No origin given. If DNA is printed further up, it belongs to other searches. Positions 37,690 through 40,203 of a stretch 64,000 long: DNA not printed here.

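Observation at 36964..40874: Three-gene operon ending in a 737-aa GHKL ATPase, convergent with a beta-class DNA methyltransferase: candidate undescribed methylation-linked defence system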

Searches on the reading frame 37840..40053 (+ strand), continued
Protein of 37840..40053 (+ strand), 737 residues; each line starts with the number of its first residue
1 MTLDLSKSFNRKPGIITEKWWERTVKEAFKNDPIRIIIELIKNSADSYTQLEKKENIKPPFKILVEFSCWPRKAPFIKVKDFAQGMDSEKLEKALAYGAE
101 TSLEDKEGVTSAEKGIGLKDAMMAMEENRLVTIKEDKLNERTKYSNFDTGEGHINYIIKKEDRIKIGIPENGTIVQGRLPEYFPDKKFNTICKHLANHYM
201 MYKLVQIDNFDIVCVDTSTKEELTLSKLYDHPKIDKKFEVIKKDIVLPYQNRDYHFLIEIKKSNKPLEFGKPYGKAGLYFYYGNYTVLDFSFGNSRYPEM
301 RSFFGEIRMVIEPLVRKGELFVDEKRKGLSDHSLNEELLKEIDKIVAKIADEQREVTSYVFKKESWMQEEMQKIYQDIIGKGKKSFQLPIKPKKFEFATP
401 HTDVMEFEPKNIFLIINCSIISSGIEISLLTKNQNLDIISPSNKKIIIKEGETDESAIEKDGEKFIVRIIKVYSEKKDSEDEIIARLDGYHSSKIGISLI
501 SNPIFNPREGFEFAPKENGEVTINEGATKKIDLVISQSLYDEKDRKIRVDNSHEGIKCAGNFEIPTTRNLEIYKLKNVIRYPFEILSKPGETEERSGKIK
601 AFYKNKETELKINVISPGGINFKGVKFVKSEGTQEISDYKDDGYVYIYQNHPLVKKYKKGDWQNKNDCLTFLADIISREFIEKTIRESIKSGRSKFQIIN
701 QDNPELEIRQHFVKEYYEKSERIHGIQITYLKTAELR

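Call 70: list_cluster_members(proteins=[P0121, P0122, P0125, P0130, P0137, P0151, P0168, P0165, P0144, P0210])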
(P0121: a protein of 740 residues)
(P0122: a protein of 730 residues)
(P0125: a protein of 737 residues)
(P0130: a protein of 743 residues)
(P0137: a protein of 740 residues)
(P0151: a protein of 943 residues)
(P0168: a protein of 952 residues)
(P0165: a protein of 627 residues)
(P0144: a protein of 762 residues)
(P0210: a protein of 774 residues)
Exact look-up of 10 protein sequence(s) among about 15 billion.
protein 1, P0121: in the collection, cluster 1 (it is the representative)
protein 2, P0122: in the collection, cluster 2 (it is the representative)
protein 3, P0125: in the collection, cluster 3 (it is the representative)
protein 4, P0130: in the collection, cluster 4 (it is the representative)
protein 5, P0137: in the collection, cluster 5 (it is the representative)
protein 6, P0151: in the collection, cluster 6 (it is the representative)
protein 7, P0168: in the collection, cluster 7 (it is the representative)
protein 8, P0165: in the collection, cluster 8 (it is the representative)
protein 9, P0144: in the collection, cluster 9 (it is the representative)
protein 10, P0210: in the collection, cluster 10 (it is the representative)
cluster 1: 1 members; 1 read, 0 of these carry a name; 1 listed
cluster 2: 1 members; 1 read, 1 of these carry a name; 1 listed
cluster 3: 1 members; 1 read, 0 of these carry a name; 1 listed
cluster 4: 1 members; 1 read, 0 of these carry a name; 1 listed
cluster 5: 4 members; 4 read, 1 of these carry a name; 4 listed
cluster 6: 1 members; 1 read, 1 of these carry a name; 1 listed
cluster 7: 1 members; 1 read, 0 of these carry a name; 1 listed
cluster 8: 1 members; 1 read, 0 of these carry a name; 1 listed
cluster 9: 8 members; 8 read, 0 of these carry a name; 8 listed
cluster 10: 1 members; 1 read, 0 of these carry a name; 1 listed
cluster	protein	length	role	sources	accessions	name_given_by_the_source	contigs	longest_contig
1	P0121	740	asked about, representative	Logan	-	-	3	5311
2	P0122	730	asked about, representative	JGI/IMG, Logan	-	hypothetical protein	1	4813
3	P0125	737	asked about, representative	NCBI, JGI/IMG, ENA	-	-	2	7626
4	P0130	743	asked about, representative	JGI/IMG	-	-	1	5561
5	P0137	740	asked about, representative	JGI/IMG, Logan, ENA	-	-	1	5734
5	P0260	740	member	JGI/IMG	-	anti-sigma regulatory factor (Ser/Thr protein kinase)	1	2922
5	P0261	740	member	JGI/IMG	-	-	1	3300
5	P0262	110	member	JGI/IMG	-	-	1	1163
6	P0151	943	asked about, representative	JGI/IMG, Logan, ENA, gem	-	atypical dual specificity phosphatase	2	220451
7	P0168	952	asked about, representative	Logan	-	-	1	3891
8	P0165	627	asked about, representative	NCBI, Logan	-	-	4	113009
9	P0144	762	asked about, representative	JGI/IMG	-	-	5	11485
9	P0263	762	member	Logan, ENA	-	-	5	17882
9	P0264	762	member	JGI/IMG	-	-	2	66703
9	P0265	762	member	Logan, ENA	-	-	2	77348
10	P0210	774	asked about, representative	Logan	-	-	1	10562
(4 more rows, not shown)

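Call 71: find_encoding_contigs(protein=P0151, flank=7000, max_places=1)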
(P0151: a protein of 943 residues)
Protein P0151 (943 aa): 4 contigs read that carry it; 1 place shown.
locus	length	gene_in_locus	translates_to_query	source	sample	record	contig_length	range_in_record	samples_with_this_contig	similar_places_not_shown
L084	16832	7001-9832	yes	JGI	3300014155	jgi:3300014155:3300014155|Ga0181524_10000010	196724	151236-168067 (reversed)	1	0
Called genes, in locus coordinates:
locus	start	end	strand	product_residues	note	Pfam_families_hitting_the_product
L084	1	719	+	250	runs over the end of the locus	-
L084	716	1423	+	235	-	PF18754:Nmad3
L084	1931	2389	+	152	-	-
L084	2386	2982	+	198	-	-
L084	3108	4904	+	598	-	-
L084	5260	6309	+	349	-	-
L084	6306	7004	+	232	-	-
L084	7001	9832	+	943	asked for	PF14566:PTPlike_phytase (weak), PF22741:PTP-NADK, PF22784:PTP-SAK, PF22785:Tc-R-P, PF00782:DSPc (weak)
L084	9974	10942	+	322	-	PF01555:N6_N4_Mtase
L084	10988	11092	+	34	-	-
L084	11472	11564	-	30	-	-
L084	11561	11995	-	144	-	-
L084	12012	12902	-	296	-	PF00589:Phage_integrase (weak), PF16795:Phage_integr_3 (faint)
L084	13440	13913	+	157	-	PF13420:Acetyltransf_4 (weak), PF00583:Acetyltransf_1, PF13673:Acetyltransf_10, PF13508:Acetyltransf_7, PF08445:FR47 (weak)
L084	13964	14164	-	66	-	-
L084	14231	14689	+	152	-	PF00072:Response_reg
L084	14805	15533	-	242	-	PF06026:Rib_5-P_isom_A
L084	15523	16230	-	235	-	-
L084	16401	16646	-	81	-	PF00173:Cyt-b5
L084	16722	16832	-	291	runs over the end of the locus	PF04015:DUF362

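Call 72: find_encoding_contigs(protein=P0165, flank=7000, max_places=1)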
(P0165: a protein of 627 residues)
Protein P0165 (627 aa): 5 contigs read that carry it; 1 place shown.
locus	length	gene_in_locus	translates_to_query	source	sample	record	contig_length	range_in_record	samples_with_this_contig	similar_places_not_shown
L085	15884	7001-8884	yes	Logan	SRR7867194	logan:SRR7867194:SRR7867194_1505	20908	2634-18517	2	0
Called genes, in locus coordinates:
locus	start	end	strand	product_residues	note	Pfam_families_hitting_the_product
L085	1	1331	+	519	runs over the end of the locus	PF05362:Lon_C (weak), PF13541:ChlI, PF00158:Sigma54_activat (faint), PF01078:Mg_chelatase, PF07728:AAA_5 (weak), PF00493:MCM (weak), PF13335:Mg_chelatase_C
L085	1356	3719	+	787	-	PF00690:Cation_ATPase_N, PF00122:E1-E2_ATPase, PF00702:Hydrolase, PF13246:Cation_ATPase, PF00689:Cation_ATPase_C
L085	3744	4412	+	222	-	PF13483:Lactamase_B_3, PF12706:Lactamase_B_2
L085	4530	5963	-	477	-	PF04326:SLFN_AlbA_2, PF13749:HATPase_c_4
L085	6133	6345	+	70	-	-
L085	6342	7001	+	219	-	-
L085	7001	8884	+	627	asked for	-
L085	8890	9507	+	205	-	PF01936:NYN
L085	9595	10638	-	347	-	PF05496:RuvB_N, PF00004:AAA, PF07728:AAA_5, PF17864:AAA_lid_4, PF05491:WHD_RuvB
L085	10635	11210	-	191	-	PF01330:RuvA_N, PF14520:HHH_5, PF07499:RuvA_C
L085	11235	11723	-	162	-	PF02075:RuvC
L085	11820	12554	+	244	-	PF01386:Ribosomal_L25p, PF14693:Ribosomal_TL5_C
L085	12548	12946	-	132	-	PF00515:TPR_1, PF14853:Fis1_TPR_C (weak)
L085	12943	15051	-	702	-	PF00133:tRNA-synt_1, PF09334:tRNA-synt_1g (weak), PF08264:Anticodon_1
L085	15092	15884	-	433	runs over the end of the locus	PF00486:Trans_reg_C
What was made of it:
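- L085 has a NYN nuclease and L084 has a PTP-like phosphatase fused to C (calls 71, 72).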

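Call 73: find_encoding_contigs(protein=P0265, flank=7000, max_places=1)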
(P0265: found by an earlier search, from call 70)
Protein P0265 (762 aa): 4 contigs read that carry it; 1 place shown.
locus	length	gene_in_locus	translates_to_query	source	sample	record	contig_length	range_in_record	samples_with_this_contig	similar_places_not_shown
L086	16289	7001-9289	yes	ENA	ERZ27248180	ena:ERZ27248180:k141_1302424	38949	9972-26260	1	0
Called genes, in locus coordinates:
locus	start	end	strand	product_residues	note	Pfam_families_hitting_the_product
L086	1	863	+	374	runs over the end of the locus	PF01266:DAO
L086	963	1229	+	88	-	PF14947:HTH_45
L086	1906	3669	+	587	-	PF26345:ScoMcrA_N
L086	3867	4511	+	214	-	PF09952:AbiEi_2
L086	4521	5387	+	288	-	PF08843:AbiEii (faint)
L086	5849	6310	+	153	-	-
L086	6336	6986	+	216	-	-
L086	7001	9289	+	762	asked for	-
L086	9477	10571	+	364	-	PF01555:N6_N4_Mtase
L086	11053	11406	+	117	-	-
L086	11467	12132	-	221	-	PF24698:DUF7662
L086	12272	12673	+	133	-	-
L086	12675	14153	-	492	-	PF01139:RtcB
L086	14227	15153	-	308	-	PF00753:Lactamase_B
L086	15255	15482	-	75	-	-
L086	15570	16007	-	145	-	PF01951:Archease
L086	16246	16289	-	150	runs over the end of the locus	PF09719:C_GCAxxG_C_C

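Call 76: find_related_loci(query=A1, collection=viral_contigs, flank=10000)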
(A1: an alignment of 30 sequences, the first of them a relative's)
Query A1 (737 aa) in viral_contigs; peptide patterns used: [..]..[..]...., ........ (x = any residue, [..] = any of these).
10 stretches matched a pattern, but none encodes a relative of the query by tblastn (E <= 1e-3).

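Call 77: find_encoding_contigs(protein=P0125, flank=6000, max_places=2)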
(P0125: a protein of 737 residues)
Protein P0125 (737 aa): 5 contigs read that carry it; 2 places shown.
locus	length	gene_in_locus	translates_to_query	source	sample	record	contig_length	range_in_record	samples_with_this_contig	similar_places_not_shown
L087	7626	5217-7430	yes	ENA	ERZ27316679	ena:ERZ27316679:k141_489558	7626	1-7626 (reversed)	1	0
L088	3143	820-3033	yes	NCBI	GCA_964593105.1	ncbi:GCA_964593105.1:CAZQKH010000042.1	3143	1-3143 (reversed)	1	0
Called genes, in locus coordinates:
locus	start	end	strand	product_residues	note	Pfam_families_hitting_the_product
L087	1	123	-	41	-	?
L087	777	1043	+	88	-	PF20582:UPF0758_N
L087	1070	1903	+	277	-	PF02195:ParB_N, PF17762:HTH_ParB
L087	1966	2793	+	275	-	-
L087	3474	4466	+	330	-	-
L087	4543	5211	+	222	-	-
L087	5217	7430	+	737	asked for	PF13589:HATPase_c_3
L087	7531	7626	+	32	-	?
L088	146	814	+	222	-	-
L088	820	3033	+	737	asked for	PF13589:HATPase_c_3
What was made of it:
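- Integrase (L084) and ParB/RadC-like genes (L087) lie nearby (calls 71, 77).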

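Call 78: find_encoding_contigs(protein=P0210, flank=6000, max_places=2)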
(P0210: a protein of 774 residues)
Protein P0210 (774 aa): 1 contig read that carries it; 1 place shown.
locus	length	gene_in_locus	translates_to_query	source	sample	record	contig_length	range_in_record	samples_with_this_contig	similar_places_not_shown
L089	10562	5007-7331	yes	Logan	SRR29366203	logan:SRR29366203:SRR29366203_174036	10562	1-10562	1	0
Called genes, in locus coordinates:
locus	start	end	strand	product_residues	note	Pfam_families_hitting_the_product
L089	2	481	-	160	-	?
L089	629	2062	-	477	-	PF25856:MPN635_N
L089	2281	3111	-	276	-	-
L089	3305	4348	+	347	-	-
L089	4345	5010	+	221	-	-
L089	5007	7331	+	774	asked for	-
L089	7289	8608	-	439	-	PF01170:UPF0020 (faint), PF01555:N6_N4_Mtase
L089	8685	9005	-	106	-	-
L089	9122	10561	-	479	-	?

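Call 79: list_cluster_members(proteins=[P0123, P0124, P0126, P0127, P0131, P0132, P0133, P0135, P0136, P0141])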
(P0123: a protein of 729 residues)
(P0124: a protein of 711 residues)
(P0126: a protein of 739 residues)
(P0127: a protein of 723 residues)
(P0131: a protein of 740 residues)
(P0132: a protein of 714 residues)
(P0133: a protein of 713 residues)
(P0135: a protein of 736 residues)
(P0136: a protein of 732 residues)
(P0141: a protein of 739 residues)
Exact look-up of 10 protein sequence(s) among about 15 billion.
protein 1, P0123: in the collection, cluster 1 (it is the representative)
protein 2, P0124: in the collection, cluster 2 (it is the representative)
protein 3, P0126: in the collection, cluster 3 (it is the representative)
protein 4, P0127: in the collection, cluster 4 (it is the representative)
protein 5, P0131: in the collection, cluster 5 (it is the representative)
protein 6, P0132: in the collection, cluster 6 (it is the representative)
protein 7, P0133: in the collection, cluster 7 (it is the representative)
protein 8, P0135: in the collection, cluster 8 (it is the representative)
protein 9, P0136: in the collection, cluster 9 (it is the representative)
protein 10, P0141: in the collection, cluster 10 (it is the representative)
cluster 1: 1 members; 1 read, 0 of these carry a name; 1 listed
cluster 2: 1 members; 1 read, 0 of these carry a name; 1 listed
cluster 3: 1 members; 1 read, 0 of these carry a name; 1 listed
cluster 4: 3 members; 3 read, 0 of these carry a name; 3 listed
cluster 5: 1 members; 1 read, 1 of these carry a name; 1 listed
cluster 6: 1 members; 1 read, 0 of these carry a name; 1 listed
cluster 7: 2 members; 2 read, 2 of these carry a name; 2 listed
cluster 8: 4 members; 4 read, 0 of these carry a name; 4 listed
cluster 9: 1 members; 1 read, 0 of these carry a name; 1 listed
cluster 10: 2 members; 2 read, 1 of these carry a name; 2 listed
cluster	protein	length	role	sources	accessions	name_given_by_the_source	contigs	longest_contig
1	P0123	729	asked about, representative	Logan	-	-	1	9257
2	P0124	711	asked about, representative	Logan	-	-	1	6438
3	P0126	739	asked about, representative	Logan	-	-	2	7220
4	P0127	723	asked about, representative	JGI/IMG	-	-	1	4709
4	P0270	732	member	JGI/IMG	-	-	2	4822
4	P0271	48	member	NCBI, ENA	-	-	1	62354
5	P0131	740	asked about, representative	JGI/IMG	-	hypothetical protein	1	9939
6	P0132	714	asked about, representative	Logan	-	-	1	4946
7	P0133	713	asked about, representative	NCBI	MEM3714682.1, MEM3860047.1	MAG: ATP-binding protein [Candidatus Micrarchaeaceae archaeon]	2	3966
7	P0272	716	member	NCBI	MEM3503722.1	MAG: ATP-binding protein [Nitrososphaeria archaeon]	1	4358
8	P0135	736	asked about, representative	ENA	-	-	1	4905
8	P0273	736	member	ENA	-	-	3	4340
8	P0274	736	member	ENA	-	-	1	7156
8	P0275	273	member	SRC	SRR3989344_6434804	-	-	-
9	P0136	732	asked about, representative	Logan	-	-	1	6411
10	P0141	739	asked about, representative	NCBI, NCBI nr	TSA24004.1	hypothetical protein D4R71_07680 [bacterium] | MAG: hypothetical protein D4R71_07680 [bacterium]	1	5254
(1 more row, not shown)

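Call 80: find_encoding_contigs(protein=P0131, flank=6000, max_places=1)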
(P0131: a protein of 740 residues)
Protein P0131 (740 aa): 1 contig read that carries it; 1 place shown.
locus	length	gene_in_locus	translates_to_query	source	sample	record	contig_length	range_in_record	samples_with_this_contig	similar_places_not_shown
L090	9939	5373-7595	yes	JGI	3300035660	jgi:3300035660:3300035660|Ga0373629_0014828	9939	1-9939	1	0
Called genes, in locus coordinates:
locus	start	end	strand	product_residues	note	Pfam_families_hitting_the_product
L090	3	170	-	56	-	?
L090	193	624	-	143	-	PF00075:RNase_H, PF13456:RVT_3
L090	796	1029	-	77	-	PF24292:DUF7479 (weak)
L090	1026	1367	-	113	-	PF14076:DUF4258 (weak)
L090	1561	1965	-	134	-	-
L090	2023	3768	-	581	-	PF14072:DndB (weak)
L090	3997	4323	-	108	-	-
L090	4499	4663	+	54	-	-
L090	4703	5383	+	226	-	-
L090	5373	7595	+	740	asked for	-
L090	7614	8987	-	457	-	PF01555:N6_N4_Mtase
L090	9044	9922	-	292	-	PF07521:RMMBL (weak)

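Call 87: search_protein_families(library=phrogs, proteins=[window:37840-40053:+, L085:6133-6345:+, L086:5849-6310:+, L084:5260-6309:+, L082:634-1653:+, L081:10094-10309:+, L090:4499-4663:+], max_evalue=0.01)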
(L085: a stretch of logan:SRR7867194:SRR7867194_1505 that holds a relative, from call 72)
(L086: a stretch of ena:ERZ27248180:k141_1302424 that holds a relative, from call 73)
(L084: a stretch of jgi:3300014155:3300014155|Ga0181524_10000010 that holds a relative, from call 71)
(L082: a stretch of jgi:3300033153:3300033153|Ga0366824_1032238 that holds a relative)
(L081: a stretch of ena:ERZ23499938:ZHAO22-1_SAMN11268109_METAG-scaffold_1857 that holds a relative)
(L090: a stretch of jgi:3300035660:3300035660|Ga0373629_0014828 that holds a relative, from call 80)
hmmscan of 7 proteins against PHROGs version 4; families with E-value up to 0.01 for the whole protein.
window:37840-40053:+ (737 aa): 0 families

L085:6133-6345:+ (70 aa): 0 families

L086:5849-6310:+ (153 aa): 0 families

L084:5260-6309:+ (349 aa): 0 families

L082:634-1653:+ (339 aa): 0 families

L081:10094-10309:+ (71 aa): 0 families

L090:4499-4663:+ (54 aa): 0 families

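Call 95: fold_search(model_id=the predicted structure, library=viral)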
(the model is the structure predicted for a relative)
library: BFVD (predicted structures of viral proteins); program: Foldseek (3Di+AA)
matches with E <= 10: 776; with E <= 0.001: 217
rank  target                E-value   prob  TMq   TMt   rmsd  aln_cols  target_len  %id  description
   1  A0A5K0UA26            2.6e-19  1.00  0.38  0.37  28.2       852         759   11  Uncharacterized protein [Yasminevirus sp. GU-2018]
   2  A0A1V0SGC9            6.2e-19  1.00  0.40  0.42  23.9       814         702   12  Uncharacterized protein [Hokovirus HKV1]
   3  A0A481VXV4            2.3e-10  1.00  0.30  0.41   7.5       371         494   11  (no name in the UniProt tables at hand)
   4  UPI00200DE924         7.7e-10  1.00  0.25  0.28  12.0       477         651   11  (no name look-up for this kind of identifier)
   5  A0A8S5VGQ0            8.6e-10  1.00  0.27  0.42  12.7       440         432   12  DNA topoisomerase (ATP-hydrolyzing) [Myoviridae sp. ctkfK18]
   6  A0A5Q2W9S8            9.1e-10  1.00  0.11  0.18  20.7       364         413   12  (no name in the UniProt tables at hand)
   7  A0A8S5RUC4            1.1e-09  1.00  0.25  0.30  11.7       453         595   13  (no name in the UniProt tables at hand)
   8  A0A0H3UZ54            1.9e-09  1.00  0.25  0.15  13.8       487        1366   14  (no name in the UniProt tables at hand)
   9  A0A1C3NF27            2.1e-09  1.00  0.24  0.26  14.4       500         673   11  (no name in the UniProt tables at hand)
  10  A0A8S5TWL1            2.5e-09  1.00  0.12  0.10  20.9       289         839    9  Tail protein [Siphoviridae sp. ctcx61]
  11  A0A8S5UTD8            2.9e-09  1.00  0.27  0.26  12.9       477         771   11  DNA topoisomerase (ATP-hydrolyzing) [Myoviridae sp. ctYA416]
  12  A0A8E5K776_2          1.5e-08  1.00  0.11  0.09  20.8       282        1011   10  (no name in the UniProt tables at hand)
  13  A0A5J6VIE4            1.6e-08  1.00  0.15  0.12   9.2       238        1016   10  Uncharacterized protein [Megaviridae environmental sample]
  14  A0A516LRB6            1.7e-08  1.00  0.27  0.26   8.9       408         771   13  (no name in the UniProt tables at hand)
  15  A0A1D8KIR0            1.7e-08  1.00  0.13  0.10  15.0       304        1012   13  Baseplate hub + tail lysozyme [Synechococcus phage S-CAM3]
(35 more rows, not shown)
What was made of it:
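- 39013..39789 (+): Gene C, residues about 392-650: an all-beta region made of Ig-like beta-sandwich domains. Foldseek against the viral library hits Ig-like, BIG2, BACON and tail-protein domains (call 95).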

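Call 98: search_protein_families(library=pfam, proteins=[L041:5103-6434:+, L041:6400-8031:+], max_evalue=0.0001)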
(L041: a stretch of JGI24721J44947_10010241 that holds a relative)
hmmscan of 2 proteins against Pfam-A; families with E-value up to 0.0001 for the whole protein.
L041:5103-6434:+ (443 aa): 1 family
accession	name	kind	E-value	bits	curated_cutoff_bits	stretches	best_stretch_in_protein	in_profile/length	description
PF09376.16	NurA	-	1.6e-14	54.4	21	1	61-409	3-253/254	NurA domain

L041:6400-8031:+ (543 aa): 2 families
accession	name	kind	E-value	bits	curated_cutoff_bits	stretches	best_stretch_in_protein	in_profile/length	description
PF01935.23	DUF87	-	3.8e-38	132.2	23.2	1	144-369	1-218/220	Helicase HerA, central domain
PF05872.18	HerA_C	-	4.8e-07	29.2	22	0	368-493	241-374/502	Helicase HerA-like C-terminal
